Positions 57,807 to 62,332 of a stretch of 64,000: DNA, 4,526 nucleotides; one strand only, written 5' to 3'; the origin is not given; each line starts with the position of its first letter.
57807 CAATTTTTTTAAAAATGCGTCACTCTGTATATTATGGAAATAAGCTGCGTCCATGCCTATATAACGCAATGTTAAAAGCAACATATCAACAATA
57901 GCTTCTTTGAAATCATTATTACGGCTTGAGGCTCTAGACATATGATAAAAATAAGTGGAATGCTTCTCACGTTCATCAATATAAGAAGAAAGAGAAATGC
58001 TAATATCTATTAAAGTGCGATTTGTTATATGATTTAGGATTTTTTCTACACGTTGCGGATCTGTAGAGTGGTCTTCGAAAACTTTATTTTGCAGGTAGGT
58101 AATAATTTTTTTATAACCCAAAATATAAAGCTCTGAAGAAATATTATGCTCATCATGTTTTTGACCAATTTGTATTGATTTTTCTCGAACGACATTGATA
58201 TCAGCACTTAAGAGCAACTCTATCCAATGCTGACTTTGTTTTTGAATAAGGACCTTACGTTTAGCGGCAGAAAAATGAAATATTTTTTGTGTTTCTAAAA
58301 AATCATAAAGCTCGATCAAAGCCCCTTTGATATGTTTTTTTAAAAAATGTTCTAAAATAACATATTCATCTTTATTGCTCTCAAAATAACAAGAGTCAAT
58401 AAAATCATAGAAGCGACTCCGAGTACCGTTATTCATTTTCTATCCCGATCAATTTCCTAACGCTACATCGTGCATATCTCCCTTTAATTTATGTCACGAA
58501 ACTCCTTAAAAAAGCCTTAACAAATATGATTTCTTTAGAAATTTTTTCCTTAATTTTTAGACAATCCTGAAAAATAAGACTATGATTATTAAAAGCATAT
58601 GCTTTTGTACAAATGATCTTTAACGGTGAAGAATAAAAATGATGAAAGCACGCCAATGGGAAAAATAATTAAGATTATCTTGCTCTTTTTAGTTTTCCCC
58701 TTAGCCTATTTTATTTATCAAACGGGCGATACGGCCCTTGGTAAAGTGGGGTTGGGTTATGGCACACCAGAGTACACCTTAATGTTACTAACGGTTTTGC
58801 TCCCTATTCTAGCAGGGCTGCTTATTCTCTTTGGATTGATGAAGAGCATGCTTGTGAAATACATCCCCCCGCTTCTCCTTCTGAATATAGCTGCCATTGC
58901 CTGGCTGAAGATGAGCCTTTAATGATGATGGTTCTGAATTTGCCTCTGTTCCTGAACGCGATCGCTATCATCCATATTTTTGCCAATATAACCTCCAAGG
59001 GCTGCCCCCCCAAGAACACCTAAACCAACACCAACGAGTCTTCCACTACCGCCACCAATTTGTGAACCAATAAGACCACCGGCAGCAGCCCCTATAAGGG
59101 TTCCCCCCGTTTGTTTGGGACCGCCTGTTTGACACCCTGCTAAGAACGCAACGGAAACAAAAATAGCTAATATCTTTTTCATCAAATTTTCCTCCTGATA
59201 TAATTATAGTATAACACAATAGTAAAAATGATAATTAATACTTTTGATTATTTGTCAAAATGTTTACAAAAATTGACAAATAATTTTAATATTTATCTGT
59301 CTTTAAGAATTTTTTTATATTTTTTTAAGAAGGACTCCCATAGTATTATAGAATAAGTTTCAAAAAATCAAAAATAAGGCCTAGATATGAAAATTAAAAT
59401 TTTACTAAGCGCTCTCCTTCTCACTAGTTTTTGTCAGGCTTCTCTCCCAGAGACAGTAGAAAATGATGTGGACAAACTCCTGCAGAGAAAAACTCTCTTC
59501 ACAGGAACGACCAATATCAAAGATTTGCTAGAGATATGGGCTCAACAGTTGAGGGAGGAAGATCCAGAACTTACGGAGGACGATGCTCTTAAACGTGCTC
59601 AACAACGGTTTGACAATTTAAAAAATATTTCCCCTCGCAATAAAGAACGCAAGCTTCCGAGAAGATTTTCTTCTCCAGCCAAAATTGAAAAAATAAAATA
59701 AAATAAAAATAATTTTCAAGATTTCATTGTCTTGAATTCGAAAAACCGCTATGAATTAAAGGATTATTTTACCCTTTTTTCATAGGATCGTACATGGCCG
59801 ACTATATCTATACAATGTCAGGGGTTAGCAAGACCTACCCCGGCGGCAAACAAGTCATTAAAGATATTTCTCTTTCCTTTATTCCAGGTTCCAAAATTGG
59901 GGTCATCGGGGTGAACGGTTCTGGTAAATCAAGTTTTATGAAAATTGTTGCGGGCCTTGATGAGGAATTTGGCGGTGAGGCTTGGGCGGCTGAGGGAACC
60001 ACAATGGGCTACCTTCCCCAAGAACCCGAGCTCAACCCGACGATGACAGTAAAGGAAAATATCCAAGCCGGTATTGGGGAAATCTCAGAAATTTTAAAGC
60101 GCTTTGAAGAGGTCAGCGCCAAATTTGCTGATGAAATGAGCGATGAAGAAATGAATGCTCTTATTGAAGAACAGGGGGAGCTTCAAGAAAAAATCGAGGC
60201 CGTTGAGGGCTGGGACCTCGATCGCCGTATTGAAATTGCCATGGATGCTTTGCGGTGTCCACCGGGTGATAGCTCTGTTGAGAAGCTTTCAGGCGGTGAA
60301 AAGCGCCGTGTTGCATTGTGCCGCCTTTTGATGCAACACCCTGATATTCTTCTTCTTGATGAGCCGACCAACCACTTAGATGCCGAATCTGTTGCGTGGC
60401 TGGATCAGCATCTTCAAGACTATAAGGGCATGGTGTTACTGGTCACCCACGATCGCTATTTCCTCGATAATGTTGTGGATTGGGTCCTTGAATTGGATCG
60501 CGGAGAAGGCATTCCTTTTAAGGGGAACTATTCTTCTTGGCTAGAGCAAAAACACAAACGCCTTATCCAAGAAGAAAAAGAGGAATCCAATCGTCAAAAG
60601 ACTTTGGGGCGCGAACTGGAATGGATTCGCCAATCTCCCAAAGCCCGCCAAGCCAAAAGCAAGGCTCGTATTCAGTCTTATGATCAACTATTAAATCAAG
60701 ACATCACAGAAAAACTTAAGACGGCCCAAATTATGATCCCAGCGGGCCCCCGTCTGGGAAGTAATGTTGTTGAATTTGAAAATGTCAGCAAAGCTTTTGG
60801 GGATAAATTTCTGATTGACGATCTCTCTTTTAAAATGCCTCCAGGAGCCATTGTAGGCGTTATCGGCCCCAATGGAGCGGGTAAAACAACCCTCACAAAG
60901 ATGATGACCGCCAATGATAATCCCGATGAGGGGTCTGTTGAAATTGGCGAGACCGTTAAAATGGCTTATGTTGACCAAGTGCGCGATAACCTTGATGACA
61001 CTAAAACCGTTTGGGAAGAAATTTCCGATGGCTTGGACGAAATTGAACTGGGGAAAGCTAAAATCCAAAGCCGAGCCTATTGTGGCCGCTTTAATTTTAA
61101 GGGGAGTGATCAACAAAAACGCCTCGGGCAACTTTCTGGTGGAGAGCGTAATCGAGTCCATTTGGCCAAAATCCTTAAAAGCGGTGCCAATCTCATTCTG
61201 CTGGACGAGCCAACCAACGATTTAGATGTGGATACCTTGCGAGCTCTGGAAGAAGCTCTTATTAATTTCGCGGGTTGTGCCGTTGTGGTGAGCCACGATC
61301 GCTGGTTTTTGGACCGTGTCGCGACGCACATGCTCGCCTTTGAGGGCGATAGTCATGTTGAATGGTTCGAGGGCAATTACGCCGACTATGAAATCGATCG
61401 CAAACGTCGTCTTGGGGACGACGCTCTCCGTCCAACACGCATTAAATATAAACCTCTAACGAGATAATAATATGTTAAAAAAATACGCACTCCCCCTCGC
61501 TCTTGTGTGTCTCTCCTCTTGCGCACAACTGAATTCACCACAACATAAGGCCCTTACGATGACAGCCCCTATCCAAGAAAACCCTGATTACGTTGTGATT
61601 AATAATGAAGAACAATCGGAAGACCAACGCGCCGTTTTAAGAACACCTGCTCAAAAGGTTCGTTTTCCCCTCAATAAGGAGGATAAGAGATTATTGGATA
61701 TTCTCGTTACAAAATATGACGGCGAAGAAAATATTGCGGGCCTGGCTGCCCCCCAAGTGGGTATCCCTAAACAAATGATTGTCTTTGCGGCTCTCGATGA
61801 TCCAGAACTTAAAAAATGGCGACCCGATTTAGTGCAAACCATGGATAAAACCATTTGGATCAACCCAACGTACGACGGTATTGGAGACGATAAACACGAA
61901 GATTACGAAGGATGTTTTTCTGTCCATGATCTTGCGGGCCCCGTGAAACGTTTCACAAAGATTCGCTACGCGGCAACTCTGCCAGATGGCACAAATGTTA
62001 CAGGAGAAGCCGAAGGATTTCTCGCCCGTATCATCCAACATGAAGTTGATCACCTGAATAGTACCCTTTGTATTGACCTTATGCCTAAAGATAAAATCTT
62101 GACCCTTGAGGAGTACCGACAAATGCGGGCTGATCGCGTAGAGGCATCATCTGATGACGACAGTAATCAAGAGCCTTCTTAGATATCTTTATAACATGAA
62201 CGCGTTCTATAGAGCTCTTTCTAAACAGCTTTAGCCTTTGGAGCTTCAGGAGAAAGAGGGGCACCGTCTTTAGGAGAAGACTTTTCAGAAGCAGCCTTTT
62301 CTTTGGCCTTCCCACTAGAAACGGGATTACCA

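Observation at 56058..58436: Globin-like/GAF-GGDEF-EAL enzyme: the likely c-di-GMP source for the cassette at 19260-23062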

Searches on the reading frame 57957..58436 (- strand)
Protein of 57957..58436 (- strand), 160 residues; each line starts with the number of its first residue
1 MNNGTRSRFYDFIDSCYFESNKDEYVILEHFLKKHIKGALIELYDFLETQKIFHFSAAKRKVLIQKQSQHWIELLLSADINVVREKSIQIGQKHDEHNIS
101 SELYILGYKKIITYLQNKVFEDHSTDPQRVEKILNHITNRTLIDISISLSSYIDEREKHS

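Call 24: search_solved_structures(query=A1, max_evalue=0.01, show_alignments=4)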
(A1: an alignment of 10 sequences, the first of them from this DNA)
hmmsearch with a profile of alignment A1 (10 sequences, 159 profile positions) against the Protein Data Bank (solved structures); distinct sequences matched with E-value up to 0.01: 12.
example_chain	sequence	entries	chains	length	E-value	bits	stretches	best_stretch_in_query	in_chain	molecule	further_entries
1or4_A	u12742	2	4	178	1.4e-15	60.8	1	4-146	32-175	Heme-based aerotactic transducer hemAT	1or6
7o0i_B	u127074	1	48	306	4.6e-13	52.7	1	10-152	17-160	Anti-anti-sigma factor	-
2w31_A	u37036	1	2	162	1.6e-11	47.7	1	18-155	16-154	GLOBIN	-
8h17_A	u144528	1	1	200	2.8e-07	33.9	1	14-153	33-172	Tlr1989 protein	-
5ohe_A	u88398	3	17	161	4.8e-07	33.1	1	20-151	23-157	Globin-coupled histidine kinase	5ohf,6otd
3zol_A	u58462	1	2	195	0.0028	20.9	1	18-96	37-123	PROTOGLOBIN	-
3zh0_A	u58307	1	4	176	0.0049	20.1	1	18-96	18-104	PROTOGLOBIN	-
2veb_A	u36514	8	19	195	0.0066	19.6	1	18-96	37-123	PROTOGLOBIN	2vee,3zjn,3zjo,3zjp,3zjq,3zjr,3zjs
3zom_A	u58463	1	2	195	0.007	19.6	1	18-96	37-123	PROTOGLOBIN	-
3r0g_A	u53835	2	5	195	0.0073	19.5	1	18-96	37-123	Methanosarcina acetivorans protoglobin | PROTOGLOBIN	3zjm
3zjl_A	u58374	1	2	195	0.0073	19.5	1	18-96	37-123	PROTOGLOBIN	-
3zjj_A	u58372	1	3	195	0.0078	19.4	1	18-96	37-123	PROTOGLOBIN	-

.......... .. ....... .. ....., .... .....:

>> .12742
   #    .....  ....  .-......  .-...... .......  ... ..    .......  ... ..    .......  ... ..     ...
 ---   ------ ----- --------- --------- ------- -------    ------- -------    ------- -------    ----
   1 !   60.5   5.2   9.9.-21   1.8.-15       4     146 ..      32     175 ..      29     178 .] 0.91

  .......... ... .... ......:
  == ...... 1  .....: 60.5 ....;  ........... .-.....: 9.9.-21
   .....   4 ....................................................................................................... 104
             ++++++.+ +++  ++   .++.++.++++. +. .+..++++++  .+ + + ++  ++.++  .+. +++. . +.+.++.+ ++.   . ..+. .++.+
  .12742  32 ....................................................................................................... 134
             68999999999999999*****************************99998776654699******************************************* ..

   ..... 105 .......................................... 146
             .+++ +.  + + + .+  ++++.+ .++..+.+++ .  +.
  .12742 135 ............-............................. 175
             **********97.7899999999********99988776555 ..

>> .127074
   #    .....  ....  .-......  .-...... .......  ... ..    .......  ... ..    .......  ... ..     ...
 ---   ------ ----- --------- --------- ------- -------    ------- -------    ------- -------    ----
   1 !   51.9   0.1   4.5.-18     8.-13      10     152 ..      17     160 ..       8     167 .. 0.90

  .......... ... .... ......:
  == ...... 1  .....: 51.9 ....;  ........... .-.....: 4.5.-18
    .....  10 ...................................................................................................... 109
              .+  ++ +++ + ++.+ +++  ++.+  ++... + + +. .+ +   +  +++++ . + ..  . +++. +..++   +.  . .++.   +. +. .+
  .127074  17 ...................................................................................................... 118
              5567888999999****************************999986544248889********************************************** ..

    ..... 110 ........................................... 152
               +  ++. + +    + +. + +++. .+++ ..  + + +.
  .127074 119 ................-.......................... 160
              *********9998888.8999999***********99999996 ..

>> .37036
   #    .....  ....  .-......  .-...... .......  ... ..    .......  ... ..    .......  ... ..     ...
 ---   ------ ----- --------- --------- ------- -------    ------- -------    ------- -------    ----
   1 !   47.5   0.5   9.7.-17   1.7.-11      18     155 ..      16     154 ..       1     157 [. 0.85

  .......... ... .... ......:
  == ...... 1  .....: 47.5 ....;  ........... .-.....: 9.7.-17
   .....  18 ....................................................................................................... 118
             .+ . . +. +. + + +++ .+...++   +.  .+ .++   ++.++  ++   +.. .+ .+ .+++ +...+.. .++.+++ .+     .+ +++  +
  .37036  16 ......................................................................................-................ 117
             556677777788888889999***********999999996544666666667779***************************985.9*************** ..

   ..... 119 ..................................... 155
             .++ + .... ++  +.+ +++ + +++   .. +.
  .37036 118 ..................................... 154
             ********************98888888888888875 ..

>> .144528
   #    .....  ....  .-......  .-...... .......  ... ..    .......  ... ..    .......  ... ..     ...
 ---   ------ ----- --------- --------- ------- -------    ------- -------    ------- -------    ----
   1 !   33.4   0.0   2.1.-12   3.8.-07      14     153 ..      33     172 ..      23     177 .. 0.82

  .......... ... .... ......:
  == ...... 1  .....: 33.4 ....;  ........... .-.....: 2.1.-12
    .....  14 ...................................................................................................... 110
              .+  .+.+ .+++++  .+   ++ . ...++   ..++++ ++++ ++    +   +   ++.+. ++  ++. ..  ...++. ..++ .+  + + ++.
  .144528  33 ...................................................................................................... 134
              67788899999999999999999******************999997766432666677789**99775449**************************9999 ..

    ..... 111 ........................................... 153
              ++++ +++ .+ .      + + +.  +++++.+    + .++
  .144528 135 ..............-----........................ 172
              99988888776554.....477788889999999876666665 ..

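Call 71: predict_structure(alignment_id=A1)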
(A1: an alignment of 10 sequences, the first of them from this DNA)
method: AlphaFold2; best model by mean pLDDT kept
length: 160 residues; sequences in the alignment: 10
mean_pLDDT: 84.9   pTM: 0.79
mean pLDDT of the five models: 84.9, 84.4, 84.2, 84.1, 83.3
residues with pLDDT >= 90: 64; 70-90: 72; 50-70: 21; < 50: 3
segments of 3 or more residues with pLDDT < 50: 1-3
pLDDT, mean of each block of 10 residues (from residue 1): 54 64 82 96 95 92 94 88 88 87 91 94 83 89 88 75
secondary structure, 60 per line:
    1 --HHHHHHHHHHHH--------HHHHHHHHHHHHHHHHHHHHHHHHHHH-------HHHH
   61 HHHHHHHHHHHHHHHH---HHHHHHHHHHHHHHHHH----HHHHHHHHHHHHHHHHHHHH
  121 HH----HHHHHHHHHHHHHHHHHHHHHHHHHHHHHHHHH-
elements in order: H3-14 H23-49 H57-76 H80-96 H101-122 H127-159

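Call 73: fold_search(model_id=the predicted structure, library=pdb)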
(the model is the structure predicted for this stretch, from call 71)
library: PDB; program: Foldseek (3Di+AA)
matches with E <= 10: 463; with E <= 0.001: 5
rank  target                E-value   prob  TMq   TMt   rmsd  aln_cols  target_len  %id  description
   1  5ohe_C                2.6e-04  1.00  0.76  0.80   3.0       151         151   14  Globin sensor domain of AfGcHK (FeIII form) in complex with cyanide (released 2017-11-08)
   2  5ohe_F                6.4e-04  1.00  0.76  0.78   3.3       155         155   14  Globin sensor domain of AfGcHK (FeIII form) in complex with cyanide (released 2017-11-08)
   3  5ohf_F                8.8e-04  1.00  0.69  0.72   2.8       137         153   15  Globin sensor domain of AfGcHK (FeIII form) in complex with cyanide, partially reduced (released 2017-11-08)
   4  5ohe_A                9.7e-04  1.00  0.72  0.75   3.6       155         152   14  Globin sensor domain of AfGcHK (FeIII form) in complex with cyanide (released 2017-11-08)
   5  5ohf_C                9.7e-04  1.00  0.68  0.74   4.5       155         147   15  Globin sensor domain of AfGcHK (FeIII form) in complex with cyanide, partially reduced (released 2017-11-08)
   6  4uiq_A                3.9e-03  1.00  0.72  0.74   3.3       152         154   15  Isolated globin domain of the Bordetella pertussis globin-coupled sensor with a heme at the dimer interface (released 2016-04-13)
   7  4zvb_A                4.7e-03  1.00  0.77  0.82   2.6       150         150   15  Crystal structure of globin domain of the E. coli DosC - form II (ferrous) (released 2015-11-11)
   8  6m9a_A                5.3e-03  1.00  0.71  0.73   3.4       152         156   14  Bordetella pertussis globin coupled sensor regulatory domain (BpeGReg) (released 2018-11-14)
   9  2w31_A                5.5e-03  1.00  0.69  0.72   3.7       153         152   16  globin domain of Geobacter sulfurreducens globin-coupled sensor (released 2009-01-13)
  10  9dse_A                6.1e-03  1.00  0.67  0.69   3.0       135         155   15  Cyanide-ligated Bordetella pertussis globin coupled sensor regulatory domain (released 2025-12-24)
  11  9dsf_A                6.5e-03  1.00  0.67  0.69   3.0       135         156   15  Cyanide-ligated Bordetella pertussis globin coupled sensor regulatory domain S68A (released 2025-12-24)
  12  4zvb_B                7.9e-03  1.00  0.74  0.79   2.8       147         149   14  Crystal structure of globin domain of the E. coli DosC - form II (ferrous) (released 2015-11-11)
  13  4uiq_B                8.3e-03  1.00  0.72  0.75   2.9       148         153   15  Isolated globin domain of the Bordetella pertussis globin-coupled sensor with a heme at the dimer interface (released 2016-04-13)
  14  9dse_C                8.3e-03  1.00  0.71  0.74   3.3       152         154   15  Cyanide-ligated Bordetella pertussis globin coupled sensor regulatory domain (released 2025-12-24)
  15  5ohf_G                8.8e-03  1.00  0.64  0.69   5.1       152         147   14  Globin sensor domain of AfGcHK (FeIII form) in complex with cyanide, partially reduced (released 2017-11-08)
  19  1or4_B                1.8e-02  1.00  0.70  0.71   5.7       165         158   14  Crystal Structure of HemAT sensor domain from B.subtilis in the cyano-liganded form (released 2003-09-23)
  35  1or4_A                2.0e-01  1.00  0.66  0.63   2.6       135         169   15  Crystal Structure of HemAT sensor domain from B.subtilis in the cyano-liganded form (released 2003-09-23)
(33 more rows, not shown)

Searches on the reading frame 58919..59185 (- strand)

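Call 7: search_protein_families(library=pfam, proteins=[window:58919-59185:-], max_evalue=0.01)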
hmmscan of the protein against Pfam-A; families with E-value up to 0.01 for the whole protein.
window:58919-59185:- (88 aa): 4 families
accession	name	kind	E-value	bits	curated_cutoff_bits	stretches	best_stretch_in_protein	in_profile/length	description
PF05433.20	Rick_17kDa_Anti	-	2.5e-08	34.1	24.2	1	27-68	1-43/43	Glycine zipper 2TM domain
PF08139.17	LPAM_1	-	9.3e-06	26.2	20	1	2-19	1-18/18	Prokaryotic membrane lipoprotein lipid attachment site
PF13488.11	Gly-zipper_Omp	-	0.00038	20.8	25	1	28-70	2-45/46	Glycine zipper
PF13441.11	Gly-zipper_YMGG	-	0.0083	16.2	28.9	0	26-66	4-45/45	YMGG-like Gly-zipper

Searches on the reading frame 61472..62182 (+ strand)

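Call 54: search_protein_families(library=pfam, proteins=[window:61472-62182:+], max_evalue=0.001)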
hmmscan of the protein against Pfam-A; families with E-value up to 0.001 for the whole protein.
window:61472-62182:+ (236 aa): 1 family
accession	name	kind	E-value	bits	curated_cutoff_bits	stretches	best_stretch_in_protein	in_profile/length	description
PF01327.26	Pep_deformylase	-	1.1e-33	116.4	22.8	1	52-206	8-152/156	Polypeptide deformylase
